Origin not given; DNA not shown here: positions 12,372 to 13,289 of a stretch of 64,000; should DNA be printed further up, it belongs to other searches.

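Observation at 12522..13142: LuxI-family synthase with all canonical invariant residues, embedded between purF and purM with no LuxR nearby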

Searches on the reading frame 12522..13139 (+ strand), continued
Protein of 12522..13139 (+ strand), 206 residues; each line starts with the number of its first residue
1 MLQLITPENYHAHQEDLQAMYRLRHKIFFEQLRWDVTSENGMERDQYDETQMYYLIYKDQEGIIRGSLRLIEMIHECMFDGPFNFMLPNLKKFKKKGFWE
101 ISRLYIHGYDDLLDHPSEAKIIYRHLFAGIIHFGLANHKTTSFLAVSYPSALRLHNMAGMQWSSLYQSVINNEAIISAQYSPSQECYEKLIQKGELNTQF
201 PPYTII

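Call 67: search_solved_structures(query=A1, max_evalue=0.001, show_alignments=5)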
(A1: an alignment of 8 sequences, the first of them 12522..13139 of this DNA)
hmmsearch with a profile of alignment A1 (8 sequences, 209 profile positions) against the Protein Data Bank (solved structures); distinct sequences matched with E-value up to 0.001: 7.
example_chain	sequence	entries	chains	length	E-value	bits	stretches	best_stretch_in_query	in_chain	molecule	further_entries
1ro5_A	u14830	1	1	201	2.7e-15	60.1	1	14-161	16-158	Autoinducer synthesis protein lasI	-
3p2f_A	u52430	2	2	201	9.9e-15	58.3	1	23-165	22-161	AHL synthase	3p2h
1k4j_A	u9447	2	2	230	3.2e-12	50.1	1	4-175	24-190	acyl-homoserinelactone synthase EsaI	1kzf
5w8a_A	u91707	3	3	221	4.5e-09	39.8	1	1-108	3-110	Autoinducer synthase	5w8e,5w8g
5w8c_A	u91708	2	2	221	4.5e-09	39.8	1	1-108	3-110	Autoinducer synthase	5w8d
6wns_A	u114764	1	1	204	1.5e-08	38.1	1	2-76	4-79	Acyl-homoserine-lactone synthase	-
6wn0_A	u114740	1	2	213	4.7e-07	33.2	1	4-111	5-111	4-coumaroyl-homoserine lactone synthase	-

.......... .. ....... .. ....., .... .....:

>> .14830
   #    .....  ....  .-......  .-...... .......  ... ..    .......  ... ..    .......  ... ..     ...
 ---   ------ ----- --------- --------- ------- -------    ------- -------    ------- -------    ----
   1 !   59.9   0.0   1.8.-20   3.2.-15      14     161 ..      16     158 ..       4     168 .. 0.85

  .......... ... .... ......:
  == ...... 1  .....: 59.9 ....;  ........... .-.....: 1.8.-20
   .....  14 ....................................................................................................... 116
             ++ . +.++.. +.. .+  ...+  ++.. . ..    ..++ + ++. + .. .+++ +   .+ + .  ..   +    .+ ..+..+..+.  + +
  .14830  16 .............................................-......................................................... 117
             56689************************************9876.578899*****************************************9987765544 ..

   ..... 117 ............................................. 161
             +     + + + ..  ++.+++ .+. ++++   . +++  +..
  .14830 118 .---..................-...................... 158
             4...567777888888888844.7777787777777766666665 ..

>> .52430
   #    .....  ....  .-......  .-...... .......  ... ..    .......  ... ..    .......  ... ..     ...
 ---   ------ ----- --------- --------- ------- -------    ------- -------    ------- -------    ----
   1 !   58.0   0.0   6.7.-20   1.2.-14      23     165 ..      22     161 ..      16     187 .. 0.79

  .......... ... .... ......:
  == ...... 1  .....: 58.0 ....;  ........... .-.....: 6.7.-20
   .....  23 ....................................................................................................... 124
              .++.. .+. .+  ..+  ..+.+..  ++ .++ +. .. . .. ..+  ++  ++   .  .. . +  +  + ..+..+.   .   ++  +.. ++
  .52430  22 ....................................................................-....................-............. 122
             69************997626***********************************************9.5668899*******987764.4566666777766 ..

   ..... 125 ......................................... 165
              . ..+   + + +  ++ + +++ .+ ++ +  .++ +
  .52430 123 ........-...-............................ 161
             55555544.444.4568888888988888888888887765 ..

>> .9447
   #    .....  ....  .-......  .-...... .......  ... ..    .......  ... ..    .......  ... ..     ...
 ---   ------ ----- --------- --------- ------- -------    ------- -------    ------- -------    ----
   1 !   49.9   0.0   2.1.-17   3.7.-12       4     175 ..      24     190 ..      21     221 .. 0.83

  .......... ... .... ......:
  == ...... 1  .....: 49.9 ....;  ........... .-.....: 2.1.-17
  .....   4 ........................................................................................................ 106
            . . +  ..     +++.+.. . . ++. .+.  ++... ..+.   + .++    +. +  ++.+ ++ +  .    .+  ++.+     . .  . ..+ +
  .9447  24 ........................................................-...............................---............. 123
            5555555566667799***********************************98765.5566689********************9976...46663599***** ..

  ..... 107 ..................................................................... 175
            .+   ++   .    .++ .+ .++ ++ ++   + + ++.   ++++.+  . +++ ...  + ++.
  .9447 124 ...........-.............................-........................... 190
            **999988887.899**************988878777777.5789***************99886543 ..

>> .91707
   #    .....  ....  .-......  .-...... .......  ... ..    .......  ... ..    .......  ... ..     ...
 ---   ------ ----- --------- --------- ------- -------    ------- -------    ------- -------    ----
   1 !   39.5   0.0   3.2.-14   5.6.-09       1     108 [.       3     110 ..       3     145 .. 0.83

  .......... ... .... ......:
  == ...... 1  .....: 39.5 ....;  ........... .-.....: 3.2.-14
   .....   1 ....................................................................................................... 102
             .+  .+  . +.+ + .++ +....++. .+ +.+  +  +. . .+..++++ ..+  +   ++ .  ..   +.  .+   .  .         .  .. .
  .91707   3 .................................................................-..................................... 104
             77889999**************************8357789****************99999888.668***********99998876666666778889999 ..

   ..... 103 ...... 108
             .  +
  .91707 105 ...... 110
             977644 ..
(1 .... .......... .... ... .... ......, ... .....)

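Call 71: search_protein_families(library=pfam, proteins=[L022:535-1698:-, L022:1698-2297:-, L022:2503-4581:-, L022:4652-5890:+, L022:6001-6699:+, L022:6796-7743:+, L022:7820-8509:+, L022:8590-9660:+, L022:9716-11167:+, L022:11269-12537:-], max_evalue=0.0001)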
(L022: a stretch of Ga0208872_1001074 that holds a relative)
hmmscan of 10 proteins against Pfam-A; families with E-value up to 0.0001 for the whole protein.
L022:535-1698:- (387 aa): 1 family
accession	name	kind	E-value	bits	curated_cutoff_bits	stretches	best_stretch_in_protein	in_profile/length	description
PF00346.24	Complex1_49kDa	-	3.7e-127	423.4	24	1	117-387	1-271/271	Respiratory-chain NADH dehydrogenase, 49 Kd subunit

L022:1698-2297:- (199 aa): 1 family
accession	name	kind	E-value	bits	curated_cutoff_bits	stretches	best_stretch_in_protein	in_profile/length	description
PF00329.25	Complex1_30kDa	-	9.2e-45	152.6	22.5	1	34-154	2-123/124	Respiratory-chain NADH dehydrogenase, 30 Kd subunit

L022:2503-4581:- (692 aa): 1 family
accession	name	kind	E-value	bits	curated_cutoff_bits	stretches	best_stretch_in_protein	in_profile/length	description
PF03030.21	H_PPase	-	4.4e-270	898.3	29.7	1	12-686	1-645/645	Inorganic H+ pyrophosphatase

L022:4652-5890:+ (413 aa): 2 families
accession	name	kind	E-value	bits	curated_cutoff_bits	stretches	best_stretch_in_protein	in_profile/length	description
PF02875.26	Mur_ligase_C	-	2.3e-09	38.6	28.4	1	275-398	1-126/127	Mur ligase, glutamate ligase domain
PF08245.18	Mur_ligase_M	-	3.6e-06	27.5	24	1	48-222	1-147/200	Mur ligase middle domain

L022:6001-6699:+ (233 aa): 3 families
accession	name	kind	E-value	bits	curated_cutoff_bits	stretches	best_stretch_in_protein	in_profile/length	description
PF00765.23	Autoind_synth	-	1.5e-31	109.8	24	1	10-177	3-169/183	Autoinducer synthase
PF13444.12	Acetyltransf_5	-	2.2e-09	38.3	22.4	1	23-115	1-96/102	Acetyltransferase (GNAT) domain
PF21926.2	FeeM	-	6.8e-06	26.4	27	1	20-112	2-94/158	N-acyl amino acid synthase FeeM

L022:6796-7743:+ (316 aa): 1 family
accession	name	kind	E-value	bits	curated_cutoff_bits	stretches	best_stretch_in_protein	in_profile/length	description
PF08904.16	EipB_like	-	2.3e-43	148.9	25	1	64-305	3-249/249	EipB-like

L022:7820-8509:+ (230 aa): 4 families
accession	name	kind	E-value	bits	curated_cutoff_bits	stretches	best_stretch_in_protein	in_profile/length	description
PF01202.28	SKI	-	1.6e-46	158.8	22.1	1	58-212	1-157/159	Shikimate kinase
PF13238.12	AAA_18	-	3.5e-08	34.4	29.4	1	52-169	1-118/128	AAA domain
PF13189.12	Cytidylate_kin2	-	5.9e-08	33.5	28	1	54-128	4-71/176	Cytidylate kinase-like family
PF13671.12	AAA_33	-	3e-05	24.8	27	0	52-157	2-100/143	AAA domain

L022:8590-9660:+ (357 aa): 3 families
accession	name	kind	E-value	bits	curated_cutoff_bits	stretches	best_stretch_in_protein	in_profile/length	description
PF01761.26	DHQ_synthase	-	1.8e-39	134.4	24.2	1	49-157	4-113/115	3-dehydroquinate synthase N-terminal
PF24621.2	DHQS_C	-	7.4e-33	114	27.6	1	160-305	1-144/144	3-dehydroquinate synthase C-terminal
PF13685.12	Fe-ADH_2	-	1.3e-07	32.2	28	1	13-151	18-147/149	Iron-containing alcohol dehydrogenase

L022:9716-11167:+ (484 aa): 1 family
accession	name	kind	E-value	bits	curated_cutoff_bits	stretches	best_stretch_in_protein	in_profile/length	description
PF02386.22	TrkH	-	1.8e-74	251.5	27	1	41-478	5-491/502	Cation transport protein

L022:11269-12537:- (422 aa): 2 families
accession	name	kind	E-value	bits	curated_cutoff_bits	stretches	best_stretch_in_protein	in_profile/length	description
PF10150.14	RNase_E_G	-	2.1e-61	208.2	25.5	1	1-161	110-269/270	Ribonuclease E/G family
PF20833.2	RNase_E_G_Thio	-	5.8e-29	100.5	26.8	1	173-256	1-84/86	RNase E/G, Thioredoxin-like domain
